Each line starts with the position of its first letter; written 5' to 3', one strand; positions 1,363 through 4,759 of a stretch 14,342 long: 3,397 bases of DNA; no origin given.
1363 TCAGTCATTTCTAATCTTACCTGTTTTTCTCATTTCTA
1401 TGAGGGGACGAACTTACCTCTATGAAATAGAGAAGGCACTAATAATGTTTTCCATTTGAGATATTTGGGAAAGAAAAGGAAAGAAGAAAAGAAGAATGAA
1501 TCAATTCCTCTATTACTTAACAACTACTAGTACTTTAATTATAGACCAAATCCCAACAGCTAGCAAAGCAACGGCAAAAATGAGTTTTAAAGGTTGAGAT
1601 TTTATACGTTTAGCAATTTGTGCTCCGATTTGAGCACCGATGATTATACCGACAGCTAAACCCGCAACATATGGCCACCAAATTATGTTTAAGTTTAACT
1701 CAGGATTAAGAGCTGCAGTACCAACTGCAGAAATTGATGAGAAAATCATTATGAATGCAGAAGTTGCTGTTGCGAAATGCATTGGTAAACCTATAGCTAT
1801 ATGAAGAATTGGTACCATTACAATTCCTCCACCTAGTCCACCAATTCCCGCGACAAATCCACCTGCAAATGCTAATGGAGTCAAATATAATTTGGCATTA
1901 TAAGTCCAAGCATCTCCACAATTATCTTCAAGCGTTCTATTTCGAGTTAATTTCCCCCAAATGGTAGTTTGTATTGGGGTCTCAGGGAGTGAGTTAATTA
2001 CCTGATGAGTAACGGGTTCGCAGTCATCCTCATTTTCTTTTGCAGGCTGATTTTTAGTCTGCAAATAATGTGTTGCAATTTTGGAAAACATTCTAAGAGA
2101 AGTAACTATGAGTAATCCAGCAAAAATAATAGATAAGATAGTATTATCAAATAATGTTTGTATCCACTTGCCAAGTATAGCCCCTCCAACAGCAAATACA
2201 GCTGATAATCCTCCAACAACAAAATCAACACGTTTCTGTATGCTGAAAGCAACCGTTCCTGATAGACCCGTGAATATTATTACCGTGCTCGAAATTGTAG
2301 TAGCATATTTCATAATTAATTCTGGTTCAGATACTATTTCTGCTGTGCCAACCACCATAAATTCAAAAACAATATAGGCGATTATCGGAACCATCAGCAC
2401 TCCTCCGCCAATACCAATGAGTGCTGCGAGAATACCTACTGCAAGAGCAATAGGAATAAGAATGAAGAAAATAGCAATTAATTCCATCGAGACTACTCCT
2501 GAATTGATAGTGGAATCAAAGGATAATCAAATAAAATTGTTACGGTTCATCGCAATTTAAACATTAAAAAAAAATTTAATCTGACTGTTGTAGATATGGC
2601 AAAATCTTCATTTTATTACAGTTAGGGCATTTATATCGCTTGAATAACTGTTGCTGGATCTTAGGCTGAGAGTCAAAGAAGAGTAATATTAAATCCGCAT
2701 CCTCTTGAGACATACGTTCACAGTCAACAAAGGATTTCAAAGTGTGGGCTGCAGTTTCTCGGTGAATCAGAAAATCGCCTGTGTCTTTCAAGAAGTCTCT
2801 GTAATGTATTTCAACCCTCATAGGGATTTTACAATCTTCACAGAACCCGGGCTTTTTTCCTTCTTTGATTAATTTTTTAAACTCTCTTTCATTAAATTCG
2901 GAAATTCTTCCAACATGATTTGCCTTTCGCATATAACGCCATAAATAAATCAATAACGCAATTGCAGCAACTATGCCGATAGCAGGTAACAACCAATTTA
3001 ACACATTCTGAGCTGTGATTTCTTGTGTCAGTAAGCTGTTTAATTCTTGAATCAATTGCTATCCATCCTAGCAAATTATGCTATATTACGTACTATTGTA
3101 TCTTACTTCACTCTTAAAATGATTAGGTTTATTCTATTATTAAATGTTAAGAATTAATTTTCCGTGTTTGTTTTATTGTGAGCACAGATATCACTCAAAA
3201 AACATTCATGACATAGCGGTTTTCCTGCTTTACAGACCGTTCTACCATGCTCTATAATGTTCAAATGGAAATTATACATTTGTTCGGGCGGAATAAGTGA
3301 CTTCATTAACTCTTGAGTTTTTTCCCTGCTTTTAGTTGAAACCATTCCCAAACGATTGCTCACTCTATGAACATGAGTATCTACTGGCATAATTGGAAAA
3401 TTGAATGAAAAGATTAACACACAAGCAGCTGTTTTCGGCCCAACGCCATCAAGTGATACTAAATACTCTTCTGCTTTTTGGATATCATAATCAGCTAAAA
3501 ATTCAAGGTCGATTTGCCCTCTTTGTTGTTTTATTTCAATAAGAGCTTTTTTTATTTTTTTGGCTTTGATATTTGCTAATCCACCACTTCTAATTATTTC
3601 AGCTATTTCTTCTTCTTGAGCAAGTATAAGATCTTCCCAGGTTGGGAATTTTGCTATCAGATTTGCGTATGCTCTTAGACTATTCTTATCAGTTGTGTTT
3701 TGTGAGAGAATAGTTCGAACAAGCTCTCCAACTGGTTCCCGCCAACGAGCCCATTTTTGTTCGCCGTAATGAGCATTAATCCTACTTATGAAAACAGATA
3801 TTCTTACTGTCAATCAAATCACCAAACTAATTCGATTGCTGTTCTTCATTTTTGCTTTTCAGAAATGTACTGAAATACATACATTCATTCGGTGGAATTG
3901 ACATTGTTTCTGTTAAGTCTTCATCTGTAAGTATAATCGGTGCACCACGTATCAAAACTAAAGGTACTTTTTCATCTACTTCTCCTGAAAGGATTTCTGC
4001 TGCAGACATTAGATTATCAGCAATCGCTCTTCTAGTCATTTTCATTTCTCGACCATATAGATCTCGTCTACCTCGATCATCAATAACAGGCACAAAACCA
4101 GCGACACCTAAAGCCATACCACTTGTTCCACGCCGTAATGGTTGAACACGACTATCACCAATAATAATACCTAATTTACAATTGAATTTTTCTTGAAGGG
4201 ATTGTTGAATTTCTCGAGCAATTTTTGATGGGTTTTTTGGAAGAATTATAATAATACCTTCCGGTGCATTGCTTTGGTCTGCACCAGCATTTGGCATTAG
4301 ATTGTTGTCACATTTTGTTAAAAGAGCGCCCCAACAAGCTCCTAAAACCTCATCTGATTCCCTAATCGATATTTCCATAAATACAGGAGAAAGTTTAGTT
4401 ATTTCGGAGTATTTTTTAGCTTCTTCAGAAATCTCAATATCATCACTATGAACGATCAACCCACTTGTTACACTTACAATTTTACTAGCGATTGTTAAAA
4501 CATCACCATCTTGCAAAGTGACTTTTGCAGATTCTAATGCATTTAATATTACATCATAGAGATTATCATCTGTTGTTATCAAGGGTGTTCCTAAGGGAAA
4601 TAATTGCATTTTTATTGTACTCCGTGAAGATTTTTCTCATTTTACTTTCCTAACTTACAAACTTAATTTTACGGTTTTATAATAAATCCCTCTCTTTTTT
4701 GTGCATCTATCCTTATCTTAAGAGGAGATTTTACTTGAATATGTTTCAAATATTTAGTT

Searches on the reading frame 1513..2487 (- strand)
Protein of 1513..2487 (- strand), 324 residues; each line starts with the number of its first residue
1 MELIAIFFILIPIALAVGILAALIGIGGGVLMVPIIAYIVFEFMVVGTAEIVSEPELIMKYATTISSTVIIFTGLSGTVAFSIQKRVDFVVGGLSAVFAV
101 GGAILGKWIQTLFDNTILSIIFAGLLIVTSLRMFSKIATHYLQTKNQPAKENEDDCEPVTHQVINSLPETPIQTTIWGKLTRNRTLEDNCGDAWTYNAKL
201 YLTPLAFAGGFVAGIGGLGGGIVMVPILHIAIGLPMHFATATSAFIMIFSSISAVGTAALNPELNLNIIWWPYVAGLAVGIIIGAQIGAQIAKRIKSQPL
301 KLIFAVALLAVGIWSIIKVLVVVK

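Call 24: search_protein_families(library=pfam, proteins=[window:1513-2487:-], max_evalue=0.001)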
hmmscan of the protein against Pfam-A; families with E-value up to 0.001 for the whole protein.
window:1513-2487:- (324 aa): 1 family
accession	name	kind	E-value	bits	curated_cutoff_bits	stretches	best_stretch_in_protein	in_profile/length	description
PF01925.25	TauE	-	7.7e-43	147.3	32.6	1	10-313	1-235/237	Sulfite exporter TauE/SafE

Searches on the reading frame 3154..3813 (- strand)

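Call 24: search_protein_families(library=pfam, proteins=[window:3154-3813:-], max_evalue=0.001)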
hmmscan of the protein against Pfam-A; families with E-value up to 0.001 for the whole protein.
window:3154-3813:- (219 aa): 3 families
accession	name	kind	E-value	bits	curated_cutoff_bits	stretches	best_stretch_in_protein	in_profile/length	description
PF00730.31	HhH-GPD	-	3.4e-22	79.3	26.2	1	32-176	1-108/108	HhH-GPD superfamily base excision DNA repair protein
PF10576.14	EndIII_4Fe-2S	-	1.7e-05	25.4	20.5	1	194-210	1-17/17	Iron-sulfur binding domain of endonuclease III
PF22175.2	Ogg-HhH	-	0.0006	19.9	27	1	30-167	23-154/173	8-oxoguanine DNA glycosylase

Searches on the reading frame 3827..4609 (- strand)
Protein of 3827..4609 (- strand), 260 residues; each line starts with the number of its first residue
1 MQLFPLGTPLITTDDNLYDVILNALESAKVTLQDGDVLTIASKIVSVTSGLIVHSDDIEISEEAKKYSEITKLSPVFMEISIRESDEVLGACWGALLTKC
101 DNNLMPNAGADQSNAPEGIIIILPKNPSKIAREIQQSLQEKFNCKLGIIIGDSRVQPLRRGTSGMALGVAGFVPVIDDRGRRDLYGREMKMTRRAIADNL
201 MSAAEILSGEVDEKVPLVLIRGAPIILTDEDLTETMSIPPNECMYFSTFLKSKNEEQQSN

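Call 24: search_protein_families(library=pfam, proteins=[window:3827-4609:-], max_evalue=0.001)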
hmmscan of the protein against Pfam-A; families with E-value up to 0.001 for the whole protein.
window:3827-4609:- (260 aa): 1 family
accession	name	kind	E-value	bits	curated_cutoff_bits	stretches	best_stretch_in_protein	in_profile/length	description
PF01996.21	F420_ligase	-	2.8e-65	220.3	25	1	8-222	4-218/218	F420-0:Gamma-glutamyl ligase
